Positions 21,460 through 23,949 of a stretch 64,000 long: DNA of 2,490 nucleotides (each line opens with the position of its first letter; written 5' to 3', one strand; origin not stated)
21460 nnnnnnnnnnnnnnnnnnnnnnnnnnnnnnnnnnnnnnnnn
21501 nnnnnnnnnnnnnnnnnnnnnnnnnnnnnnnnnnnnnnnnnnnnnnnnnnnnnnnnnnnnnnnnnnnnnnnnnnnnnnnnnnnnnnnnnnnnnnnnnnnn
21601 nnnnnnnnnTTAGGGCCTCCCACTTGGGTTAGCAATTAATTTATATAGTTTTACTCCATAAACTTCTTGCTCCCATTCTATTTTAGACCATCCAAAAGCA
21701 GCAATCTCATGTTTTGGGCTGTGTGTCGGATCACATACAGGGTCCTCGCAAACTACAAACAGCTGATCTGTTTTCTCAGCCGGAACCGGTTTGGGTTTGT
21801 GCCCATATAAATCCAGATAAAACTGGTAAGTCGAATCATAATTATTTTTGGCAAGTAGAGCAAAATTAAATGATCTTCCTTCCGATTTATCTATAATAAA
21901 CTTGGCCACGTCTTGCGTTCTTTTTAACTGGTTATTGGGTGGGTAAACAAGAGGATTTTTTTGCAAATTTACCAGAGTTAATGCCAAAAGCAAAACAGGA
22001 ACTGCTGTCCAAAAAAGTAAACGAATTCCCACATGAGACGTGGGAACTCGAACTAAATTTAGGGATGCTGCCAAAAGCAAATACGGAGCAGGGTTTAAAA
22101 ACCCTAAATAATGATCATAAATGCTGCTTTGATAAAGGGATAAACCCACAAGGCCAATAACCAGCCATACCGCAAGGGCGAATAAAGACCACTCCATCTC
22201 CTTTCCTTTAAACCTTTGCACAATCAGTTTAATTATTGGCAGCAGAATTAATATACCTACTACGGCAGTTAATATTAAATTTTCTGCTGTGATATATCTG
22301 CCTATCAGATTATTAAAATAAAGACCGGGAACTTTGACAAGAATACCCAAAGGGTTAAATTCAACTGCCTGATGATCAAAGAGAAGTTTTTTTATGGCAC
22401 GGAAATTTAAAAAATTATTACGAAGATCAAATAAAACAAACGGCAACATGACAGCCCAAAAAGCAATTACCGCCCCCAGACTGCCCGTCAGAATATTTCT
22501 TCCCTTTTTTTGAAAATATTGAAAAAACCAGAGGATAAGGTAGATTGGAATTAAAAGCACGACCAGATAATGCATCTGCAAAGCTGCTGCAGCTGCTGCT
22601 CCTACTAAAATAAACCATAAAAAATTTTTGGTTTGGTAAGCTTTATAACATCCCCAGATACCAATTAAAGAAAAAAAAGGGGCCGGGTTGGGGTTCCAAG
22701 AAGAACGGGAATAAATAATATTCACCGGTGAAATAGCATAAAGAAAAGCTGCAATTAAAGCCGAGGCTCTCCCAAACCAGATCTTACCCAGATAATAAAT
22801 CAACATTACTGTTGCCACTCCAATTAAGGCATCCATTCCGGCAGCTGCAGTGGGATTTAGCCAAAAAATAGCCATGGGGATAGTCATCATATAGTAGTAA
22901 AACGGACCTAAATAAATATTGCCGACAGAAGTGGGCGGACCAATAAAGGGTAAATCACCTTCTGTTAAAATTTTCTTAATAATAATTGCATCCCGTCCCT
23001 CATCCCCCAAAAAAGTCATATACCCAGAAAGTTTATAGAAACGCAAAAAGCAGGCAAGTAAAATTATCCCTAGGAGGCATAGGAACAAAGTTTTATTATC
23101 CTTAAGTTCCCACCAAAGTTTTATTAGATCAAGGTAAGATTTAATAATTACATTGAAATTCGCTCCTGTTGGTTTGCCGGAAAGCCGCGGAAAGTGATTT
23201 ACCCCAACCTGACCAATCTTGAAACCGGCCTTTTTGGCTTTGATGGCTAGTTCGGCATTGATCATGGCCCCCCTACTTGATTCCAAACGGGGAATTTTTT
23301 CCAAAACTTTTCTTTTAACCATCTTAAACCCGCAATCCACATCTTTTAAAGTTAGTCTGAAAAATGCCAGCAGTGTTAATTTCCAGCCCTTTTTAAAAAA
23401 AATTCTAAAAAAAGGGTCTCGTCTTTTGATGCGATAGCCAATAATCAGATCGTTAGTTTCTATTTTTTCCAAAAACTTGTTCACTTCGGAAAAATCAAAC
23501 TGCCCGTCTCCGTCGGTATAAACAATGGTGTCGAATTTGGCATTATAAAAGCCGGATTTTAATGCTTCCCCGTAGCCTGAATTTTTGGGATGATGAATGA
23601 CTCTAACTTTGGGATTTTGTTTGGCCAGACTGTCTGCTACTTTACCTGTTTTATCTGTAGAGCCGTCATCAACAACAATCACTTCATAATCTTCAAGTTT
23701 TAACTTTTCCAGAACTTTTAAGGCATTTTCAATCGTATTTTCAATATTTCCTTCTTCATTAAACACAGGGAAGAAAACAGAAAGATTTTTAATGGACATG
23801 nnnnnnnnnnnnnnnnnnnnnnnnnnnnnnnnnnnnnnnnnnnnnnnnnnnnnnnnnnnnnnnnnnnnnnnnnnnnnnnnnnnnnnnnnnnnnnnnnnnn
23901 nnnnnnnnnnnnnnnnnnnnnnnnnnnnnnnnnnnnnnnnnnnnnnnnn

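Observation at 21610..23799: Single polypeptide fusing a polyprenyl-phosphate-sugar synthase (GT2) to a GT-C transferase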

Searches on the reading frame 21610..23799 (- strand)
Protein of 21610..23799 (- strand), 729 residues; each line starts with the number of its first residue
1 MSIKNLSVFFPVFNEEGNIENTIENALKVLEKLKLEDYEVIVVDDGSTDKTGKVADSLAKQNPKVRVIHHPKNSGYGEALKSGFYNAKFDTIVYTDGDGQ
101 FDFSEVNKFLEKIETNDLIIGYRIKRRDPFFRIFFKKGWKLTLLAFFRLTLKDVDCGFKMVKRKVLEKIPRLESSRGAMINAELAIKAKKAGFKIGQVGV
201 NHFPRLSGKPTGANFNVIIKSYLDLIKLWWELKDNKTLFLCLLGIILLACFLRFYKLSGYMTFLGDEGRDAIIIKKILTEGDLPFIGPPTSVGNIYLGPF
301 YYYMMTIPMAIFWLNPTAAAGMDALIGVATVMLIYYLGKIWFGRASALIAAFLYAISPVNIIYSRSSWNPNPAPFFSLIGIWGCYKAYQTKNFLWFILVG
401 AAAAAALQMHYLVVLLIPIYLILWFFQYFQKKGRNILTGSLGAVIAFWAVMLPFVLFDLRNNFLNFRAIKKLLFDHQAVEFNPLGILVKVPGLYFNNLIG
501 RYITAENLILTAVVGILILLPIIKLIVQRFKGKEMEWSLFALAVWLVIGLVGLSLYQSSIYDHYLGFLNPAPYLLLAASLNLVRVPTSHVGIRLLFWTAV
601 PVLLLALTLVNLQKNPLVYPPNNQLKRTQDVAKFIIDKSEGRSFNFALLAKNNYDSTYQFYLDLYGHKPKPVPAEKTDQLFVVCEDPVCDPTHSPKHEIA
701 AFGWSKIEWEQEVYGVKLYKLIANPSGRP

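Call 3: search_protein_families(library=pfam, proteins=[window:21610-23799:-], max_evalue=0.01)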
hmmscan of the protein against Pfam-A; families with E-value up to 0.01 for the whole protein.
window:21610-23799:- (729 aa): 4 families
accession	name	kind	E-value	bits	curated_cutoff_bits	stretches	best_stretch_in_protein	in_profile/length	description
PF00535.33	Glycos_transf_2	-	2.4e-32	112.6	23.3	1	7-169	1-167/168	Glycosyl transferase family 2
PF13231.12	PMT_2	-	6.2e-11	43.2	26.1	1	299-447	4-151/160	Dolichyl-phosphate-mannose-protein mannosyltransferase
PF10111.15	Glyco_tranf_2_2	-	5.4e-07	29.8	27.3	1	7-111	1-104/276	Glycosyltransferase like family 2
PF13641.12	Glyco_tranf_2_3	-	5.3e-06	27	27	1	6-98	3-96/230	Glycosyltransferase like family 2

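Call 4: search_protein_families(library=ncbifam, proteins=[window:21610-23799:-], max_evalue=0.01)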
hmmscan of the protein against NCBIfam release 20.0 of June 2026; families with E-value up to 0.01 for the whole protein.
window:21610-23799:- (729 aa): 25 families
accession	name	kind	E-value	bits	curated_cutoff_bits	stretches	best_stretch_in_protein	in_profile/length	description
NF047588.1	GlcsyltransPgfSStrep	equivalog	5.4e-21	75.1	500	1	6-172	3-170/308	glycosyltransferase PgfS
TIGR03937.1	PgaC_IcaA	equivalog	8e-21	74.4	422.3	1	3-116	44-153/407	poly-beta-1,6-N-acetyl-D-glucosamine synthase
NF007986.1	PRK10714.1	equivalog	3.6e-16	59.1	529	1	2-188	4-190/316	undecaprenyl-phosphate 4-deoxy-4-formamido-L-arabinose transferase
TIGR04182.1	glyco_TIGR04182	equivalog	5.4e-15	55.5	325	1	7-249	3-236/293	S-layer glycoprotein N-glycosyltransferase AglJ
NF007482.0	PRK10073.1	equivalog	7e-14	51.6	423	1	3-118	5-115/334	glycosyltransferase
TIGR03663.1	TIGR03663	subfamily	2e-13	50.2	126.25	1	243-432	5-185/435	flippase activity-associated protein Agl23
NF041391.1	DPhHxTase_Halo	equivalog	2e-12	46.6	375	1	18-205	5-186/213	dolichyl-phosphate hexose transferase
NF058614.1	PPMAGASynPpgS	equivalog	4.6e-12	45.8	370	1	8-169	4-165/226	polyprenyl-phospho-N-acetylgalactosaminyl synthase PpgS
NF047683.1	TeichurnBiosyTuaG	equivalog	2.6e-11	43.7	400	1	5-118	7-116/252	teichuronic acid biosynthesis protein TuaG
NF041875.1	EPS_EpsD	equivalog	6.7e-10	38.9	370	1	6-111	1-102/325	exopolysaccharide biosynthesis glycosyltransferase EpsD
NF010496.0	PRK13915.1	equivalog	6.8e-10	38.5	262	1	5-99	32-127/307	glucosyl-3-phosphoglycerate synthase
TIGR04283.1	glyco_like_mftF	equivalog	1.4e-09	37.9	182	1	6-132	1-119/221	TIGR04283 family arsenosugar biosynthesis glycosyltransferase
TIGR03111.1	glyc2_xrt_Gpos1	hypoth_equivalog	2.4e-08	33.2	363.95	1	6-119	51-162/439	TIGR03111 family XrtG-associated glycosyltransferase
TIGR03965.1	mycofact_glyco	equivalog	2.8e-08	33.1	280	1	5-98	75-164/467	mycofactocin biosynthesis glycosyltransferase MftF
NF053739.1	GlytfEpsEBac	equivalog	1.1e-07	31.1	450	1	6-108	3-99/265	glycosyltransferase EpsE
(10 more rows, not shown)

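Call 8: find_homologous_proteins(query=window:21610-23799:-, max_evalue=0.00001)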
Query window:21610-23799:- (729 aa): 2741 proteins with E <= 0.00001 among 8000 candidates; the best 120 are listed.
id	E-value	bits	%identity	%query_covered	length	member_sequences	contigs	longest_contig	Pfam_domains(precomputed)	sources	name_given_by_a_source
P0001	0.0e+0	1663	100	100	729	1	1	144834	PF10111.15,PF13641.13,PF00535.33,PF13231.13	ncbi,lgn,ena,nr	ncbi:MAG: Glycosyltransferase [Microgenomates group bacterium Gr01-1014_7]|nr:MAG: Glycosyltransfera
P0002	0.0e+0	1175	70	99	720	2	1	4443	PF10111.15,PF00535.33,PF13231.13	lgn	-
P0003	0.0e+0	1152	69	99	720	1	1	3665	PF10111.15,PF00535.33,PF13231.13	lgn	-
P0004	0.0e+0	1145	67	99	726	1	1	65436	PF10111.15,PF00535.33,PF13231.13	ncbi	-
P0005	0.0e+0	1141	67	100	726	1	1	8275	PF00535.33,PF13231.13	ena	-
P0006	0.0e+0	1118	68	100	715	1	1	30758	PF10111.15,PF13641.13,PF02366.25,PF00535.33,PF13231.13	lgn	-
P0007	0.0e+0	1109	68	100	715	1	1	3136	PF02366.25,PF00535.33,PF13231.13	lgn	-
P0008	0.0e+0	1106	67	100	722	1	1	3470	PF00535.33,PF13231.13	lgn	-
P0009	0.0e+0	1101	67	99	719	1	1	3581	PF00535.33,PF13231.13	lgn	-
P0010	0.0e+0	1095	65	100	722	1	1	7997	PF02366.25,PF00535.33,PF13231.13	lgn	-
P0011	0.0e+0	1094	67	100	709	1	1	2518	PF10111.15,PF00535.33,PF13231.13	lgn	-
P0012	0.0e+0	1092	65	100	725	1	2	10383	PF00535.33,PF13231.13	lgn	-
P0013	0.0e+0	1090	65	100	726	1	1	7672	PF10111.15,PF02366.25,PF00535.33,PF13231.13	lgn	-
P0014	0.0e+0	1084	65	100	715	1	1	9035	PF10111.15,PF02366.25,PF00535.33,PF13231.13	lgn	-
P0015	0.0e+0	1083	65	100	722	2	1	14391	PF02366.25,PF00535.33,PF13231.13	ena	-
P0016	0.0e+0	1082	65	100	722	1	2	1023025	PF10111.15,PF00535.33,PF13231.13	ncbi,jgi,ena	-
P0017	0.0e+0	1081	65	100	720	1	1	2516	PF00535.33,PF13231.13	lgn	-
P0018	0.0e+0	1079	65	100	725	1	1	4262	PF10111.15,PF02366.25,PF00535.33,PF13231.13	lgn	-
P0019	0.0e+0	1077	65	100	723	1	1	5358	PF02366.25,PF00535.33,PF13231.13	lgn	-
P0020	0.0e+0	1076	64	100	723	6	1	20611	PF00535.33,PF13231.13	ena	-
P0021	0.0e+0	1076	65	100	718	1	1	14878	PF02366.25,PF00535.33,PF13231.13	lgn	-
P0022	0.0e+0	1075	66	100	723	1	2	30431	PF02366.25,PF00535.33,PF13231.13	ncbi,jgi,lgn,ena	-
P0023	0.0e+0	1074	65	100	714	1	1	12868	PF10111.15,PF02366.25,PF00535.33,PF13231.13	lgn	-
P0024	0.0e+0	1074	63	100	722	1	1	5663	PF02366.25,PF00535.33,PF13231.13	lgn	-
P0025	0.0e+0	1073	65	99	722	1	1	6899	PF00535.33,PF13231.13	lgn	-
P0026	0.0e+0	1073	65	100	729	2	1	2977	PF02366.25,PF00535.33,PF13231.13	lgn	-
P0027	0.0e+0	1068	63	100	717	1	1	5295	PF02366.25,PF00535.33,PF13231.13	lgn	-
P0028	0.0e+0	1068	64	100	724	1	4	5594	PF00535.33,PF13231.13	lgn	-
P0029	0.0e+0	1067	64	100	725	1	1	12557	PF00535.33,PF13231.13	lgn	-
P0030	0.0e+0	1067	64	100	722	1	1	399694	PF02366.25,PF00535.33,PF13231.13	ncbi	-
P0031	0.0e+0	1066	65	99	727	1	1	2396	PF10111.15,PF13641.13,PF02366.25,PF00535.33,PF13231.13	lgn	-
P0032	0.0e+0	1066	65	97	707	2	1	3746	PF10111.15,PF00535.33,PF13231.13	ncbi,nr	ncbi:MAG: glycosyltransferase, partial [Patescibacteria group bacterium]|nr:glycosyltransferase [Pat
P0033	0.0e+0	1065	64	100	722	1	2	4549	PF02366.25,PF00535.33,PF13231.13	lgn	-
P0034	0.0e+0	1064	66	100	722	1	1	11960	PF00535.33,PF13231.13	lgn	-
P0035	0.0e+0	1064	65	100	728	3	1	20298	PF10111.15,PF13641.13,PF00535.33,PF13231.13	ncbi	-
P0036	0.0e+0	1064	64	100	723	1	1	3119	PF02366.25,PF00535.33,PF13231.13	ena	-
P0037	0.0e+0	1064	66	100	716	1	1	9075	PF00535.33,PF13231.13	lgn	-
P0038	0.0e+0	1063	64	100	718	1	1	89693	PF02366.25,PF00535.33,PF13231.13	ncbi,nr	ncbi:MAG: glycosyltransferase [Candidatus Daviesbacteria bacterium]|nr:glycosyltransferase [Candidat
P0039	0.0e+0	1061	64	100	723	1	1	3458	PF02366.25,PF00535.33,PF13231.13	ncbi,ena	-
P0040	0.0e+0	1061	65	100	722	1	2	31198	PF02366.25,PF00535.33,PF13231.13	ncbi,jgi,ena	-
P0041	0.0e+0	1061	64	100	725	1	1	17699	PF02366.25,PF00535.33,PF13231.13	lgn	-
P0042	0.0e+0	1060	64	100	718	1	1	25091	PF02366.25,PF00535.33,PF13231.13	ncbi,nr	ncbi:glycosyltransferase [Candidatus Daviesbacteria bacterium]|nr:glycosyltransferase [Candidatus Da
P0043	0.0e+0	1059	63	100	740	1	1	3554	PF10111.15,PF00535.33,PF13231.13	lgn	-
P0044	0.0e+0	1059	64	100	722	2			PF00535.33,PF13231.13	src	-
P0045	0.0e+0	1059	66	99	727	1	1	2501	PF02366.25,PF00535.33,PF13231.13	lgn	-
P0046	0.0e+0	1057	64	100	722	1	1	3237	PF02366.25,PF00535.33,PF13231.13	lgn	-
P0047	0.0e+0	1057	64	99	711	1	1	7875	PF00535.33,PF13231.13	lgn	-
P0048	0.0e+0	1057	63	100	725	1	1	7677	PF02366.25,PF00535.33,PF13231.13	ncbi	-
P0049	0.0e+0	1057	64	100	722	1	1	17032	PF10111.15,PF00535.33,PF13231.13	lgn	-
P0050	0.0e+0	1056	64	100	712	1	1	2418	PF00535.33,PF13231.13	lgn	-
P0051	0.0e+0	1056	64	100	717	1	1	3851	PF13641.13,PF02366.25,PF00535.33,PF13231.13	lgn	-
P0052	0.0e+0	1054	65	100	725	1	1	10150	PF13641.13,PF00535.33,PF13231.13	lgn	-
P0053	0.0e+0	1054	64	100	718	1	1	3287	PF00535.33,PF13231.13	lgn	-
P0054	0.0e+0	1054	63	100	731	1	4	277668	PF10111.15,PF02366.25,PF00535.33,PF13231.13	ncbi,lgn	-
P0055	0.0e+0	1053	65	100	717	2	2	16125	PF10111.15,PF02366.25,PF00535.33,PF13231.13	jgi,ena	-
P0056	0.0e+0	1052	64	100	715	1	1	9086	PF10111.15,PF00535.33,PF13231.13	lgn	-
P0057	0.0e+0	1050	65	100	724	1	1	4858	PF02366.25,PF00535.33,PF13231.13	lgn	-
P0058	0.0e+0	1050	62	100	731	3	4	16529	PF13641.13,PF02366.25,PF00535.33,PF13231.13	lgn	-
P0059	0.0e+0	1050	64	100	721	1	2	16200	PF10111.15,PF02366.25,PF00535.33,PF13231.13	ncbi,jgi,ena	-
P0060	0.0e+0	1050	65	100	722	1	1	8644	PF02366.25,PF00535.33,PF13231.13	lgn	-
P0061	0.0e+0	1050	63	100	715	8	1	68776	PF00535.33,PF13231.13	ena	-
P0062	0.0e+0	1049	63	100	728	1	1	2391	PF02366.25,PF00535.33,PF13231.13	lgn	-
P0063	0.0e+0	1049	63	100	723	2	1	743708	PF02366.25,PF00535.33,PF13231.13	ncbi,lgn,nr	ncbi:MAG: glycosyltransferase [Candidatus Daviesbacteria bacterium]|nr:glycosyltransferase [Candidat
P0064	0.0e+0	1049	63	100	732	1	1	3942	PF10111.15,PF00535.33,PF13231.13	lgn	-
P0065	0.0e+0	1049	63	100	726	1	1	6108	PF02366.25,PF00535.33,PF13231.13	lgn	-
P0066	0.0e+0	1047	63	100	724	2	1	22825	PF00535.33,PF13231.13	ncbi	-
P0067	0.0e+0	1047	62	100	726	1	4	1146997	PF02366.25,PF00535.33,PF13231.13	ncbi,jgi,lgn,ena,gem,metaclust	metaclust:\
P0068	0.0e+0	1047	63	100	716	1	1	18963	PF00535.33,PF13231.13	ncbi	-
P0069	0.0e+0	1046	63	100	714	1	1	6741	PF10111.15,PF13641.13,PF00535.33,PF13231.13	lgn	-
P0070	0.0e+0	1046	64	100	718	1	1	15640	PF10111.15,PF13641.13,PF02366.25,PF00535.33,PF13231.13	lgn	-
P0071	0.0e+0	1046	64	100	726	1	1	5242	PF00535.33,PF13231.13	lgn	-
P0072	0.0e+0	1045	64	100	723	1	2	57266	PF02366.25,PF00535.33,PF13231.13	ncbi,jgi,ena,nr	ncbi:glycosyltransferase [Patescibacteria group bacterium]|nr:glycosyltransferase [Patescibacteria g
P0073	0.0e+0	1042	63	100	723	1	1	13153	PF02366.25,PF00535.33,PF13231.13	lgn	-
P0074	0.0e+0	1042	63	100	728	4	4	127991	PF02366.25,PF00535.33,PF13231.13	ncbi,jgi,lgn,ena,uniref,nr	ncbi:hypothetical protein A3H40_04225 [Candidatus Daviesbacteria bacterium RIFCSPLOWO2_02_FULL_38_15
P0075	0.0e+0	1042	61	100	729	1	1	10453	PF02366.25,PF00535.33,PF13231.13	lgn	-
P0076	0.0e+0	1041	64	100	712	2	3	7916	PF00535.33,PF13231.13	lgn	-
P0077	0.0e+0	1041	63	100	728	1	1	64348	PF10111.15,PF00535.33,PF13231.13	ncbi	-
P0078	0.0e+0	1041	63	100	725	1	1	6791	PF02366.25,PF00535.33,PF13231.13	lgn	-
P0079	0.0e+0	1041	63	100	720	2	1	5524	PF10111.15,PF00535.33,PF13231.13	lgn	-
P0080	0.0e+0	1039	63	100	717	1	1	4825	PF00535.33,PF13231.13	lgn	-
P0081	0.0e+0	1038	62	100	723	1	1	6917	PF00535.33,PF13231.13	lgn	-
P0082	0.0e+0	1037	61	99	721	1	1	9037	PF00535.33,PF13231.13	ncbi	-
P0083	0.0e+0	1037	63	100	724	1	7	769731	PF13641.13,PF00535.33,PF13231.13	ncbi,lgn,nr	ncbi:glycosyltransferase [Candidatus Daviesbacteria bacterium]|nr:glycosyltransferase [Candidatus Da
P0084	0.0e+0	1036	63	100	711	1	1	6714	PF10111.15,PF13641.13,PF02366.25,PF00535.33,PF13231.13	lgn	-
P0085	0.0e+0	1036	63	100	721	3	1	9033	PF10111.15,PF00535.33,PF13231.13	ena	-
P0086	0.0e+0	1035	64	100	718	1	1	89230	PF10111.15,PF02366.25,PF00535.33,PF13231.13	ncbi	-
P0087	0.0e+0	1035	62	99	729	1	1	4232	PF10111.15,PF00535.33,PF13231.13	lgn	-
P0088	0.0e+0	1034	63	100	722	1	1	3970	PF00535.33,PF13231.13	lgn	-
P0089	0.0e+0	1034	62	100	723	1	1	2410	PF02366.25,PF00535.33,PF13231.13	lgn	-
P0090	0.0e+0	1033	61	100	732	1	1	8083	PF00535.33,PF13231.13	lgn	-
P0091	0.0e+0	1032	63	99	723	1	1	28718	PF00535.33,PF13231.13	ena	-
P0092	0.0e+0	1032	63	100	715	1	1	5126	PF10111.15,PF00535.33,PF13231.13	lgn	-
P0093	0.0e+0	1032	62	100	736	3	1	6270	PF00535.33,PF13231.13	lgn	-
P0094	0.0e+0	1031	63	99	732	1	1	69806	PF10111.15,PF00535.33,PF13231.13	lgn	-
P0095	0.0e+0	1030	63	97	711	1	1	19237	PF00535.33,PF13231.13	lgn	-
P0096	0.0e+0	1030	63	100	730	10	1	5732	PF00535.33,PF13231.13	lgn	-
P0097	0.0e+0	1030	62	100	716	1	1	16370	PF10111.15,PF13641.13,PF00535.33,PF13231.13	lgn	-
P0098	0.0e+0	1030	62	100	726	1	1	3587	PF00535.33,PF13231.13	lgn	-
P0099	0.0e+0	1030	62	100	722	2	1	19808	PF02366.25,PF00535.33,PF13231.13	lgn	-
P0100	0.0e+0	1029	63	100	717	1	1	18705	PF02366.25,PF00535.33,PF13231.13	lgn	-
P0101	0.0e+0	1028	63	100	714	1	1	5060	PF02366.25,PF00535.33,PF13231.13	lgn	-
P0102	0.0e+0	1028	64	100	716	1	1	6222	PF10111.15,PF02366.25,PF00535.33,PF13231.13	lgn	-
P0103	0.0e+0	1028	63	99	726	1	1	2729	PF10111.15,PF02366.25,PF00535.33,PF13231.13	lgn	-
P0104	0.0e+0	1028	63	100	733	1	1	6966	PF02366.25,PF00535.33,PF13231.13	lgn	-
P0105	0.0e+0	1028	63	100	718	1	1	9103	PF10111.15,PF02366.25,PF00535.33,PF13231.13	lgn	-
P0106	0.0e+0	1027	63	100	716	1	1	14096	PF02366.25,PF00535.33,PF13231.13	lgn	-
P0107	0.0e+0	1027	62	100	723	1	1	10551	PF00535.33,PF13231.13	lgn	-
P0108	0.0e+0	1025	62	100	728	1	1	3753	PF10111.15,PF00535.33,PF13231.13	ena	-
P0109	0.0e+0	1024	63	100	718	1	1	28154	PF02366.25,PF00535.33,PF13231.13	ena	-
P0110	0.0e+0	1024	62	100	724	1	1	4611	PF02366.25,PF00535.33,PF13231.13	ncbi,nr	ncbi:MAG: glycosyltransferase [Candidatus Daviesbacteria bacterium]|nr:glycosyltransferase [Candidat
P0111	0.0e+0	1024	64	99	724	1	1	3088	PF10111.15,PF00535.33,PF13231.13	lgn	-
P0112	0.0e+0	1024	62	100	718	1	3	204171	PF02366.25,PF00535.33,PF13231.13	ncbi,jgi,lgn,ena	-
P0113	0.0e+0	1023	63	100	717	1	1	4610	PF00535.33,PF13231.13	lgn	-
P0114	0.0e+0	1023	63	99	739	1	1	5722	PF10111.15,PF02366.25,PF00535.33,PF13231.13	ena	-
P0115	0.0e+0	1022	63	100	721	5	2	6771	PF02366.25,PF00535.33,PF13231.13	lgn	-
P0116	0.0e+0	1022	62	100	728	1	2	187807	PF00535.33,PF13231.13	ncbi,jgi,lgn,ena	-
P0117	0.0e+0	1022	62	100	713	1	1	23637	PF10111.15,PF00535.33,PF13231.13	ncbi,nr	ncbi:glycosyltransferase [Candidatus Daviesbacteria bacterium]|nr:glycosyltransferase [Candidatus Da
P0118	0.0e+0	1022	62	100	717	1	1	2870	PF10111.15,PF00535.33,PF13231.13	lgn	-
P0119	0.0e+0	1022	61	100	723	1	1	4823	PF10111.15,PF00535.33,PF13231.13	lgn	-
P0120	0.0e+0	1021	62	100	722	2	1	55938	PF10111.15,PF02366.25,PF00535.33,PF13231.13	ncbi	-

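Call 28: predict_structure(alignment_id=A1)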
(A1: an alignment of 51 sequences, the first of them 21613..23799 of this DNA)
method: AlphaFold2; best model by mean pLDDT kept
length: 729 residues; sequences in the alignment: 51
mean_pLDDT: 88.1   pTM: 0.83
mean pLDDT of the five models: 88.1, 86.8, 86.6, 81.3, 80.2
residues with pLDDT >= 90: 369; 70-90: 326; 50-70: 34; < 50: 0
segments of 3 or more residues with pLDDT < 50: none
pLDDT, mean of each block of 10 residues (from residue 1): 83 84 90 90 90 92 93 82 89 84 88 92 76 80 86 84 91 82 91 92 67 72 87 89 97 87 67 90 86 78 91 86 94 97 95 96 79 94 96 97 93 91 94 90 97 89 83 76 87 95 95 96 93 93 96 88 88 95 73 83 96 89 85 94 91 81 90 89 89 86 91 92 80
secondary structure, 60 per line:
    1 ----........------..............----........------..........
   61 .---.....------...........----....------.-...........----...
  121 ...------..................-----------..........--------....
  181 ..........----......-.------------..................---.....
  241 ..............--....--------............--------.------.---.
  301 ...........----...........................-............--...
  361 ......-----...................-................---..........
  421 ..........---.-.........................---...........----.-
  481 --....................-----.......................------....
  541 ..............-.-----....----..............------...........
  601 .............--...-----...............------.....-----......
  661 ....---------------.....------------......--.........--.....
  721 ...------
elements in order (helices of 4 or more, strands of 3 or more residues): E5-12 H19-32 E37-44 H51-61 E65-69 H76-86 E91-94 H103-113 E118-123 H130-147 E159-162 H163-168 H177-190 E195-200 H215-232 H236-254 H257-260 H269-280 H300-311 H316-342 H344-355 H358-366 H372-390 H393-407 H411-430 H436-460 H464-474 H483-502 H508-530 H537-554 H562-565 H570-583 H590-613 H624-638 E645-649 H655-664 E680-684 H697-702 E705-713 E716-723
